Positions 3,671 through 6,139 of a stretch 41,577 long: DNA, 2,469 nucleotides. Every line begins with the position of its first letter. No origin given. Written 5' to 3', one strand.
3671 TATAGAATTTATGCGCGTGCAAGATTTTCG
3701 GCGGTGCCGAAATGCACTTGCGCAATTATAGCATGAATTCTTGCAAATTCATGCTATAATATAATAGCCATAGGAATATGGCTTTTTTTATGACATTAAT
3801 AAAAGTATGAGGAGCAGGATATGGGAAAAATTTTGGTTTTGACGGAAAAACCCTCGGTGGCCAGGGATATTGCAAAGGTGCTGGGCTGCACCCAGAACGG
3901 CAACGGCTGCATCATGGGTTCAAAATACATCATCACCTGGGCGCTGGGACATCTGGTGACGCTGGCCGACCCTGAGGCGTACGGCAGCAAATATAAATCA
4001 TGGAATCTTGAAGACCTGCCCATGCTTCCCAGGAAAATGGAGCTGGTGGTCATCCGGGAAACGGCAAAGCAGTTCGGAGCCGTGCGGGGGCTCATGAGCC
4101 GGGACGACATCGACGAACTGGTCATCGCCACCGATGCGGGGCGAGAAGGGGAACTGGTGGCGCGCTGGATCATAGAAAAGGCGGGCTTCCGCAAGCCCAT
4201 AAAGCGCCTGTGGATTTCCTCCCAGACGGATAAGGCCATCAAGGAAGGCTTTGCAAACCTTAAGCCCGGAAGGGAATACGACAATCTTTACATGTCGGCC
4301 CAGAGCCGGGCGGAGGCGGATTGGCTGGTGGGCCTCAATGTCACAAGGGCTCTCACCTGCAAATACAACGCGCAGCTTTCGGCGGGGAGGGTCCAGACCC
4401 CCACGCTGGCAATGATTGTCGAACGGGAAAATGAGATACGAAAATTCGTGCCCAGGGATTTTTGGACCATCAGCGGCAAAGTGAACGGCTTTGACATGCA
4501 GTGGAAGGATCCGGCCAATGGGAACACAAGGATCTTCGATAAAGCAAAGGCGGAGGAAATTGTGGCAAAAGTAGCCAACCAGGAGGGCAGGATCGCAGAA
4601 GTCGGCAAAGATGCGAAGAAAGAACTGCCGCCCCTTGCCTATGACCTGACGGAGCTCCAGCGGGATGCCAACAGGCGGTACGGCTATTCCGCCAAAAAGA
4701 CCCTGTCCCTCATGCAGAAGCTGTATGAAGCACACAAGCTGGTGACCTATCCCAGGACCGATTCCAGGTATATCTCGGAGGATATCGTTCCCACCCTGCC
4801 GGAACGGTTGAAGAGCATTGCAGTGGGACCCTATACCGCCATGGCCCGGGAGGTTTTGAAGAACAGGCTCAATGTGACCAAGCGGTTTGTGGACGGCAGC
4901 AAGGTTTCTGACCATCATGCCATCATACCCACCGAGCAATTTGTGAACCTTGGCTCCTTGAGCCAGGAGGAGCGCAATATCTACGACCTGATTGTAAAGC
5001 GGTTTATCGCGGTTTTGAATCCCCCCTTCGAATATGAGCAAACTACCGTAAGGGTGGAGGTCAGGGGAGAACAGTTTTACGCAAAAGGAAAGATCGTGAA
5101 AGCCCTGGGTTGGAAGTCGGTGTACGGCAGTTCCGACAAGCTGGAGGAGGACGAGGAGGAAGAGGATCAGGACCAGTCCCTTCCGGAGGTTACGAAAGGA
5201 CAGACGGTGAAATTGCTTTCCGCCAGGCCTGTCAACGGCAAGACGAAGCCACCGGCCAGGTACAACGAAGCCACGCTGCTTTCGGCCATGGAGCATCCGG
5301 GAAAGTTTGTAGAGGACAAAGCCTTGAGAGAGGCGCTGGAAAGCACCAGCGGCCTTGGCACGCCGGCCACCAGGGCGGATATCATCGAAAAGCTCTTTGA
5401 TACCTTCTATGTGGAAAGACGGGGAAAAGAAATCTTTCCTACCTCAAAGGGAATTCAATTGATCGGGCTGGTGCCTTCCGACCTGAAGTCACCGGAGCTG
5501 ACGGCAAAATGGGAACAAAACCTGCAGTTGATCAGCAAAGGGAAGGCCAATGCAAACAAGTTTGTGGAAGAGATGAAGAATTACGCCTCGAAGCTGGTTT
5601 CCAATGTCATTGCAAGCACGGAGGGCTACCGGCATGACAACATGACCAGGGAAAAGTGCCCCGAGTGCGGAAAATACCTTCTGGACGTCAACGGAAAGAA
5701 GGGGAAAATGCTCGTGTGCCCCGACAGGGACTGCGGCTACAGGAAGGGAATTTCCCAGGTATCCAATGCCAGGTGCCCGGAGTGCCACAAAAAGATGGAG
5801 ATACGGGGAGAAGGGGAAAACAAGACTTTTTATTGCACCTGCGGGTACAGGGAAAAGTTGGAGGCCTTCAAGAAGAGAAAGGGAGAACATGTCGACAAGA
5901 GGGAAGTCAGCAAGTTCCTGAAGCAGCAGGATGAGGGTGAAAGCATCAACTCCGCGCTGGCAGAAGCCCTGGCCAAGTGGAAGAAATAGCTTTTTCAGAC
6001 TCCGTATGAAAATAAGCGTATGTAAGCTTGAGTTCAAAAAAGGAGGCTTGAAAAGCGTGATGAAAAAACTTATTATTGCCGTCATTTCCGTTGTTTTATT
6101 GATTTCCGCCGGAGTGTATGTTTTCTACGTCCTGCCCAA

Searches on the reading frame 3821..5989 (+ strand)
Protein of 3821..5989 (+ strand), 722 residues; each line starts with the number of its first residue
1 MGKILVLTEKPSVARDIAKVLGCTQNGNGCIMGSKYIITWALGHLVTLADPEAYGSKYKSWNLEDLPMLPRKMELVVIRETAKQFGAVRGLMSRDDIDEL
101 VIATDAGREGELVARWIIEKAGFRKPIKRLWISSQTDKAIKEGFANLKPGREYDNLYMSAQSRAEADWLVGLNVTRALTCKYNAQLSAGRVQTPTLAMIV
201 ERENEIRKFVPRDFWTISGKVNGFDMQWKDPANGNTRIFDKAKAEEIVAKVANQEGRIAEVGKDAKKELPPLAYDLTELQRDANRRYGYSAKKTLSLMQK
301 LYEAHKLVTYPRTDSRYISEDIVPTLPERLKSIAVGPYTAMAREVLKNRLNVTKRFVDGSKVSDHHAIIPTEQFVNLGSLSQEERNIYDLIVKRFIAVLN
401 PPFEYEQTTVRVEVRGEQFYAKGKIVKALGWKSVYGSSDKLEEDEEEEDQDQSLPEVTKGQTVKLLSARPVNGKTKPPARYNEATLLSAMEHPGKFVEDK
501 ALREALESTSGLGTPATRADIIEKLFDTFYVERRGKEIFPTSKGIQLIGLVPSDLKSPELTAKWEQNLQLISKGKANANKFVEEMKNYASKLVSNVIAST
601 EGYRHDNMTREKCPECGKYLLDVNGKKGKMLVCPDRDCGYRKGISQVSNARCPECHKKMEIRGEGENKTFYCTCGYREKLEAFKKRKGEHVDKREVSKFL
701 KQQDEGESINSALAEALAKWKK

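Call 43: search_protein_families(library=pfam, proteins=[window:3821-5989:+])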
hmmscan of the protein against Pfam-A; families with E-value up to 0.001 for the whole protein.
window:3821-5989:+ (722 aa): 2 families
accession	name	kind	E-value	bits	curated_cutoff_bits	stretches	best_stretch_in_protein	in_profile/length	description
PF01131.25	Topoisom_bac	-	4.5e-130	434.8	35.1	1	152-582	2-410/411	DNA topoisomerase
PF01751.28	Toprim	-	4.3e-11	43.3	23.1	1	5-133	2-94/96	Toprim domain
